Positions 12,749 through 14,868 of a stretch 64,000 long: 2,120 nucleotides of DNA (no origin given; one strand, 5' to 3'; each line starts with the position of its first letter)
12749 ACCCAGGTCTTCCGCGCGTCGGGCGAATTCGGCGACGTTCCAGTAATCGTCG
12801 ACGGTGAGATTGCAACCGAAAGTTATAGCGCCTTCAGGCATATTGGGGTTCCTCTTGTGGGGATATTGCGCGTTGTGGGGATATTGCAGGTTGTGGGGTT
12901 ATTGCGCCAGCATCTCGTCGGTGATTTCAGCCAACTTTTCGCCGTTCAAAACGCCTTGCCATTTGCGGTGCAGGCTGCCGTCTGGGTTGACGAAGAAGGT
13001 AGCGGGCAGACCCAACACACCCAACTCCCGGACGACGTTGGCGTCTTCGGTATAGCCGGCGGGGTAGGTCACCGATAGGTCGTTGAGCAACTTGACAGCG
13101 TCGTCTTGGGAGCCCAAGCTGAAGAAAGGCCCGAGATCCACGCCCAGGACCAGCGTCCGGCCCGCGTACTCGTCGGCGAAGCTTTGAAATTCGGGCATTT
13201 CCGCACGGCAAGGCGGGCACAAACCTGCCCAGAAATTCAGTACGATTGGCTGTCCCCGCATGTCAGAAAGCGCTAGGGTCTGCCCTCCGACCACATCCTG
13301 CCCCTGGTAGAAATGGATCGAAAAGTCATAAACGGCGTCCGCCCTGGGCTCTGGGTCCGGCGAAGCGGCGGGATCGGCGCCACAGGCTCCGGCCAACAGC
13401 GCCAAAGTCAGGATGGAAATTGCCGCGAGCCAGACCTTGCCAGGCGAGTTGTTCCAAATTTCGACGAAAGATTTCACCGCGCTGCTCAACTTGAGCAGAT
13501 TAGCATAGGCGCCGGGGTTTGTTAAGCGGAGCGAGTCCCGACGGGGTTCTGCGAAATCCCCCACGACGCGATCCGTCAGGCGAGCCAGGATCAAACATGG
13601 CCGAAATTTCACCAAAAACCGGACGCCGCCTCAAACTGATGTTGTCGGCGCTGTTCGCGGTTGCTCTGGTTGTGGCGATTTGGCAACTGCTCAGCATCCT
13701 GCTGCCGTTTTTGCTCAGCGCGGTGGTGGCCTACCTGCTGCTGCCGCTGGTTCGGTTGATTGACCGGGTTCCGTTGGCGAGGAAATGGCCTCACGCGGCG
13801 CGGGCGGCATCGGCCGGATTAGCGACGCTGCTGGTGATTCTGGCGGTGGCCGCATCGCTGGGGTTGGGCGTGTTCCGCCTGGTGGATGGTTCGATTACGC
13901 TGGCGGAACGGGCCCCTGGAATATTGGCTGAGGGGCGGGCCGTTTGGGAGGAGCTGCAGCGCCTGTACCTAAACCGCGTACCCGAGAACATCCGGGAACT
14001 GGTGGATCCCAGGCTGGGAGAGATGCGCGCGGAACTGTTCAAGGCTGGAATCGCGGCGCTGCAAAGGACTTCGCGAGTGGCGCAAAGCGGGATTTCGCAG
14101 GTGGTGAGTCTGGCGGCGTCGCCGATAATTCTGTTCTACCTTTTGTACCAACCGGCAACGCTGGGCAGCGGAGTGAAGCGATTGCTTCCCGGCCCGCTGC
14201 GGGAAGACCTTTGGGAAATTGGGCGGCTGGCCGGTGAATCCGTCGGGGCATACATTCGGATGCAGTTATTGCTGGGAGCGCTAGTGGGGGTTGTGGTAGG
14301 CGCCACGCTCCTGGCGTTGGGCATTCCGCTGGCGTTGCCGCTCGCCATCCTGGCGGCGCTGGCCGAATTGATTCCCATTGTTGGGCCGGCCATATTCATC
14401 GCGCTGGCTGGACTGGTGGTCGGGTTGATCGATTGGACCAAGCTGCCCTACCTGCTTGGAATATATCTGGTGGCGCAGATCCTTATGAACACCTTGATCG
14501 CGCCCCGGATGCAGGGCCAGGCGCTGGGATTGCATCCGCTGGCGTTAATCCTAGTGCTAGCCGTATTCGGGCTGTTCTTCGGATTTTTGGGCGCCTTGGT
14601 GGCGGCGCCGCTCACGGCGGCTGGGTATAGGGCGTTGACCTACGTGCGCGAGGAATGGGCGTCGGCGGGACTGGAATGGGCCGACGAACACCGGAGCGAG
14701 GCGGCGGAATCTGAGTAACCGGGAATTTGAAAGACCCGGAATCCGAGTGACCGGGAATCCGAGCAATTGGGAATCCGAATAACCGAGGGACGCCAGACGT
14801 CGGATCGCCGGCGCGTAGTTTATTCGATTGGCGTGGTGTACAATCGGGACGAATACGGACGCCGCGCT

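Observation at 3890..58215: One modular hairpin-repeat family fills eight intergenic regions (~5 kb, ~8% of the window)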

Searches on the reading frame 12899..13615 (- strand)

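Call 92: search_protein_families(library=pfam, proteins=[window:12899-13615:-], max_evalue=0.00001)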
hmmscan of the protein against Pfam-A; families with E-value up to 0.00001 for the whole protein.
window:12899-13615:- (238 aa): 3 families
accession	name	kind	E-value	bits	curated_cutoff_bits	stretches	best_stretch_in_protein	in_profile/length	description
PF00578.27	AhpC-TSA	-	2.7e-17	63.3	26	1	110-215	14-121/124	AhpC/TSA family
PF08534.16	Redoxin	-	8.2e-13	48.8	26.6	1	109-224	16-137/148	Redoxin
PF00085.26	Thioredoxin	-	1.3e-07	31.9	23.5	0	122-161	19-58/103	Thioredoxin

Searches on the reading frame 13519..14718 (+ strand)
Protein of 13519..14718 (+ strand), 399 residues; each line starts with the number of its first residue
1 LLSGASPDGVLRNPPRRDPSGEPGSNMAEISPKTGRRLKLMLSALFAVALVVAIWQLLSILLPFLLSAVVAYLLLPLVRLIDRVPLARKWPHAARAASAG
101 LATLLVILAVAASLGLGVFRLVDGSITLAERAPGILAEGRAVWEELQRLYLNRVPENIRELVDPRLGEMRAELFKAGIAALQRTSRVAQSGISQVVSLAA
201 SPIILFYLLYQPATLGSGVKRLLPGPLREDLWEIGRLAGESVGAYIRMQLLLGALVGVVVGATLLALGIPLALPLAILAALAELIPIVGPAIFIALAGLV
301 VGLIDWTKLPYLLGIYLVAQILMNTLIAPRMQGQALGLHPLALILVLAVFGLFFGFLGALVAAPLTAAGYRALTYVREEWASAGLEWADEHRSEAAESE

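Call 92: search_protein_families(library=pfam, proteins=[window:13519-14718:+], max_evalue=0.00001)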
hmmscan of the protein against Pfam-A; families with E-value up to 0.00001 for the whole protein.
window:13519-14718:+ (399 aa): 1 family
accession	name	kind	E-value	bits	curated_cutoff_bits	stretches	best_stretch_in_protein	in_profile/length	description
PF01594.21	AI-2E_transport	-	9.7e-46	156.9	34.3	1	42-375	2-325/327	AI-2E family transporter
